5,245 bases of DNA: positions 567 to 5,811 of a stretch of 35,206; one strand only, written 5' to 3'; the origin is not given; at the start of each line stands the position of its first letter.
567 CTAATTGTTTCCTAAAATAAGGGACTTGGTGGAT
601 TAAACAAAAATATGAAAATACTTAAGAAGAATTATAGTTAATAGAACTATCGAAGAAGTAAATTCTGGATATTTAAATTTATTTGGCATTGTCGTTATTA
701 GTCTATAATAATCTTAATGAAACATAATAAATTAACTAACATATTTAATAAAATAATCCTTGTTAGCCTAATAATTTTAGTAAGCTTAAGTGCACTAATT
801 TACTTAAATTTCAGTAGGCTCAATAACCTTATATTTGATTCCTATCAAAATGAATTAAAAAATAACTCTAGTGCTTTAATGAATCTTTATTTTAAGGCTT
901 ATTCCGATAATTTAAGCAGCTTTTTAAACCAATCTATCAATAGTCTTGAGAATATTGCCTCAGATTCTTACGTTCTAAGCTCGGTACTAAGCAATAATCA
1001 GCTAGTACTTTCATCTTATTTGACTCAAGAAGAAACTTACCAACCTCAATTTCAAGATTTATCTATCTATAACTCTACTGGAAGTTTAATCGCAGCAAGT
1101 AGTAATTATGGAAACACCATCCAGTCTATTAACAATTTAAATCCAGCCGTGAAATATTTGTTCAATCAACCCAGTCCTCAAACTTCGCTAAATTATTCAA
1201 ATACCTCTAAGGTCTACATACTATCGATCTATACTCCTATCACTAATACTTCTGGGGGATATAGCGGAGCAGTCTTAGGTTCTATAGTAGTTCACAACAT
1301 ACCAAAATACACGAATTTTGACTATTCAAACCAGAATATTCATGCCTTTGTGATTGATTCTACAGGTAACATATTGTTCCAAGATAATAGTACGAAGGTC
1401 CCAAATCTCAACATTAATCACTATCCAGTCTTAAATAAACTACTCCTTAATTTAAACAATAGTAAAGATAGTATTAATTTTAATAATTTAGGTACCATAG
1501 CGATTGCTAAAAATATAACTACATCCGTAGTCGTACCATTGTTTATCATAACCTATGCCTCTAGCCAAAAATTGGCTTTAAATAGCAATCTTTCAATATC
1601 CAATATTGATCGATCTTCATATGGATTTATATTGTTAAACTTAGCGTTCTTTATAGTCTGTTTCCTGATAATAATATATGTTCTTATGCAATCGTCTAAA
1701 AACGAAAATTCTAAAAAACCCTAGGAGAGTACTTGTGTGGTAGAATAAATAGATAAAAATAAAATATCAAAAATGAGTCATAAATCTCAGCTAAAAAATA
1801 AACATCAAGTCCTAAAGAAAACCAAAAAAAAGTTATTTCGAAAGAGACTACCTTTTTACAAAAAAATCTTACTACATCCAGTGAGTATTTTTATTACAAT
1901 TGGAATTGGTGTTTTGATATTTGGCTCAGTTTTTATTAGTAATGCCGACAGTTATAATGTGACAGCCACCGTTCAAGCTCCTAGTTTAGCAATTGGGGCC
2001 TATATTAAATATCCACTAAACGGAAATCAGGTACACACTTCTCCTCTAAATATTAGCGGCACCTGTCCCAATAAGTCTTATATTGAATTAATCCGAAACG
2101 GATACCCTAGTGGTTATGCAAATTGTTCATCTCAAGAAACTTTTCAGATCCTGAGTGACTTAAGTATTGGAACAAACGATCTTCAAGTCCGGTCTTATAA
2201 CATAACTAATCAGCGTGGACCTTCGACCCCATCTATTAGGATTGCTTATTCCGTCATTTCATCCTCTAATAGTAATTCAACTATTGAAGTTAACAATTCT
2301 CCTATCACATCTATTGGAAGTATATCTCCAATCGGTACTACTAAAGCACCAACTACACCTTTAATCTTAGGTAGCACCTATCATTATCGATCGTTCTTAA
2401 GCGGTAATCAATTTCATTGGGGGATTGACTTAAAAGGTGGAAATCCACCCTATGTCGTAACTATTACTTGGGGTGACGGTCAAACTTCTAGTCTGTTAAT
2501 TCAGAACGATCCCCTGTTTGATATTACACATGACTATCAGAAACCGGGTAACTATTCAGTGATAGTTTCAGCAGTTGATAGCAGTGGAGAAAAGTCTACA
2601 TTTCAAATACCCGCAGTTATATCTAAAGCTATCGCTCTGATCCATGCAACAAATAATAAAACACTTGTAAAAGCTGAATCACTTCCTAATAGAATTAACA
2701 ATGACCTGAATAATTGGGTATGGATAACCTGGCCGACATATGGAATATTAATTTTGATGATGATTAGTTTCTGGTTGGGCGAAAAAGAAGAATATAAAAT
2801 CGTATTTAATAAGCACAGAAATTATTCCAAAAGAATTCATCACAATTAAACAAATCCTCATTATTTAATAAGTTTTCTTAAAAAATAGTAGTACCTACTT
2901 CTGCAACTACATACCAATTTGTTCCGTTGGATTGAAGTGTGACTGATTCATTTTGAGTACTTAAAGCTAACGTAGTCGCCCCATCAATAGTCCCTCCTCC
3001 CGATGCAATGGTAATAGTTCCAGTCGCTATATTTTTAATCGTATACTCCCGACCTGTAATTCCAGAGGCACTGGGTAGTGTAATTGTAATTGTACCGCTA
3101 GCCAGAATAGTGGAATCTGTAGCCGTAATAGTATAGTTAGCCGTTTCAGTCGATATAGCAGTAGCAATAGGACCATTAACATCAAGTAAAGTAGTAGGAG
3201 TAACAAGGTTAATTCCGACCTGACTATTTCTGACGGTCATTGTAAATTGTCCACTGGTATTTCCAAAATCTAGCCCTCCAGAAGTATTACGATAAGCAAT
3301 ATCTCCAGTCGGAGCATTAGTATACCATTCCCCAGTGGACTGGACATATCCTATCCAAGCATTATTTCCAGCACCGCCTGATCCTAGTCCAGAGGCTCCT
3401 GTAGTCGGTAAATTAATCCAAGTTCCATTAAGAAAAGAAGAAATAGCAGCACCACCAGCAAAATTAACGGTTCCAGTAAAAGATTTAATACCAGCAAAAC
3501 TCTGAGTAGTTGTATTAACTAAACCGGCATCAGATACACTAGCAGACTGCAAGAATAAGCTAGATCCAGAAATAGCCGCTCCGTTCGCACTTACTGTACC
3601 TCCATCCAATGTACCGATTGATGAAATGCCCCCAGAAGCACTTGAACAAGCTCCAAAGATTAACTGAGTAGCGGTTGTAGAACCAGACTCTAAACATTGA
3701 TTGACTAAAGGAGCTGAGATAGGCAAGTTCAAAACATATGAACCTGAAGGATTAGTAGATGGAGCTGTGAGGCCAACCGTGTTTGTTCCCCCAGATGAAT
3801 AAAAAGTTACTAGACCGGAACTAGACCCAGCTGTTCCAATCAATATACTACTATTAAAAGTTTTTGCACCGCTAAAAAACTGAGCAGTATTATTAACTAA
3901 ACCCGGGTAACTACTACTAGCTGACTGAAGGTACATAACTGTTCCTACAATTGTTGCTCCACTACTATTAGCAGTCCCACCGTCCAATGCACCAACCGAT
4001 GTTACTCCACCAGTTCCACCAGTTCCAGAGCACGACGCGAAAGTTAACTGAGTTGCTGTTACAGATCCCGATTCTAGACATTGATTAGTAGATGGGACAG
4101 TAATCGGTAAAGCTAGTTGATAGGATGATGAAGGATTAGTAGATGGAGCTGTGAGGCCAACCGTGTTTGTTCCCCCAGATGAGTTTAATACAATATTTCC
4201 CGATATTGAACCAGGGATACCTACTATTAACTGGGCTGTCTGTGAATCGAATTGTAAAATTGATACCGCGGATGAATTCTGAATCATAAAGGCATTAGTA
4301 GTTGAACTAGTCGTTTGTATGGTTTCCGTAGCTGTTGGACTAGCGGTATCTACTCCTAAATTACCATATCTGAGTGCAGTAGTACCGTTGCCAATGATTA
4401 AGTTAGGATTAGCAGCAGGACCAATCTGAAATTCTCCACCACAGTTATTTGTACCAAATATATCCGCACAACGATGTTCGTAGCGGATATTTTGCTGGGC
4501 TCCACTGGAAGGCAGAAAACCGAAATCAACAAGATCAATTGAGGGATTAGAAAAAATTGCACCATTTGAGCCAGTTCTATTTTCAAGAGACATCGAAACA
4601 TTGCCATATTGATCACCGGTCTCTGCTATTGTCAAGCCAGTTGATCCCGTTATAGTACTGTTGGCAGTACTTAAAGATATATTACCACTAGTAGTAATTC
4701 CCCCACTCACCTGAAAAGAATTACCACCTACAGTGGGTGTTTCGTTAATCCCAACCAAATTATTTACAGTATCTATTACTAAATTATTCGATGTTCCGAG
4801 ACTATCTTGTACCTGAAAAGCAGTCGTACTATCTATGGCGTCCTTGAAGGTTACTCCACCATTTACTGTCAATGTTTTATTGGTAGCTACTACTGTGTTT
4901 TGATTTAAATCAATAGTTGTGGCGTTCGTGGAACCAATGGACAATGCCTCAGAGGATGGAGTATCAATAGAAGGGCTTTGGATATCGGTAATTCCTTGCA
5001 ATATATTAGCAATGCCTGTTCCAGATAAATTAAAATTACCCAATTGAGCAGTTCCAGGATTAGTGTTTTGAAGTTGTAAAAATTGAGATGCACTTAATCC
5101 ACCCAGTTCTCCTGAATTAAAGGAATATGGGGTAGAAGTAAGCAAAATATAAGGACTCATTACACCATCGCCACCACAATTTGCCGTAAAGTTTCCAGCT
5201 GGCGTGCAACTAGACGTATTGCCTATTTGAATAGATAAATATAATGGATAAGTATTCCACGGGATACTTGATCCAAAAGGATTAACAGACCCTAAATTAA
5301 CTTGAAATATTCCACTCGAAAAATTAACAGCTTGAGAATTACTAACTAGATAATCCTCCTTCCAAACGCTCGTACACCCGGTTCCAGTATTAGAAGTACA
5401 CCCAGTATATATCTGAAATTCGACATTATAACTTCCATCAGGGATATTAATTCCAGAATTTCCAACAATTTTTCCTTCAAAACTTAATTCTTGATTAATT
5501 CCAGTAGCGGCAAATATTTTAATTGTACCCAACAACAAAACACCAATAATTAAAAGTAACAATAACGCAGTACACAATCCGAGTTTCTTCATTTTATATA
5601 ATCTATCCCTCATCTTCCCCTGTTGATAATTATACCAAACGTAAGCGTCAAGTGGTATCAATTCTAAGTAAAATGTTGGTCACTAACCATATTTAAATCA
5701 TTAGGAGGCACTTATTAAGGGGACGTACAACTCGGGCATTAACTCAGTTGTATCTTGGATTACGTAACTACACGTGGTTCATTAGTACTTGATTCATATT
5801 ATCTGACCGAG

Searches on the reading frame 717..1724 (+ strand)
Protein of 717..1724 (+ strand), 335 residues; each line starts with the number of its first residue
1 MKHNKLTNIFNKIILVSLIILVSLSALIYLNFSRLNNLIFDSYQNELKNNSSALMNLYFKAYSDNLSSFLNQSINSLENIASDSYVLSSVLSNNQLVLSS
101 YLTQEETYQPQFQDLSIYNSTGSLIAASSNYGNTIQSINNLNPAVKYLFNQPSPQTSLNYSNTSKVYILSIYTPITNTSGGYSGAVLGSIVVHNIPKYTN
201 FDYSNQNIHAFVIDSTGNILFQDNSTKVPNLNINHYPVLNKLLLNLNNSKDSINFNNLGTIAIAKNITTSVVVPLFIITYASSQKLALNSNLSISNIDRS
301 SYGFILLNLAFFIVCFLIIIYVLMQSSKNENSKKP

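Call 56: search_protein_families(library=pfam, proteins=[window:717-1724:+], max_evalue=0.001)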
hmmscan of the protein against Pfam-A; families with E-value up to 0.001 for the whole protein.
window:717-1724:+ (335 aa): 2 families
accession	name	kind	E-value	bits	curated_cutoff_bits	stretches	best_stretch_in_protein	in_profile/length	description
PF02743.24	dCache_1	-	1.9e-10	41.1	45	1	60-223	16-183/240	Cache domain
PF06664.17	WLS-like_TM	-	0.00017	21.5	28.3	0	263-333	110-180/247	Wntless-like, transmembrane domain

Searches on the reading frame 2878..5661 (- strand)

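Call 56: search_protein_families(library=pfam, proteins=[window:2878-5661:-], max_evalue=0.001)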
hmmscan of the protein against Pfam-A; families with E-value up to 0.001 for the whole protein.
window:2878-5661:- (927 aa): 1 family
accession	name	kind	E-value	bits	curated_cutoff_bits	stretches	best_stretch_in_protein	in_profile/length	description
PF23928.1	DUF7266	-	0.00012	22.3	27.6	0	854-920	69-132/145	Family of unknown function (DUF7266)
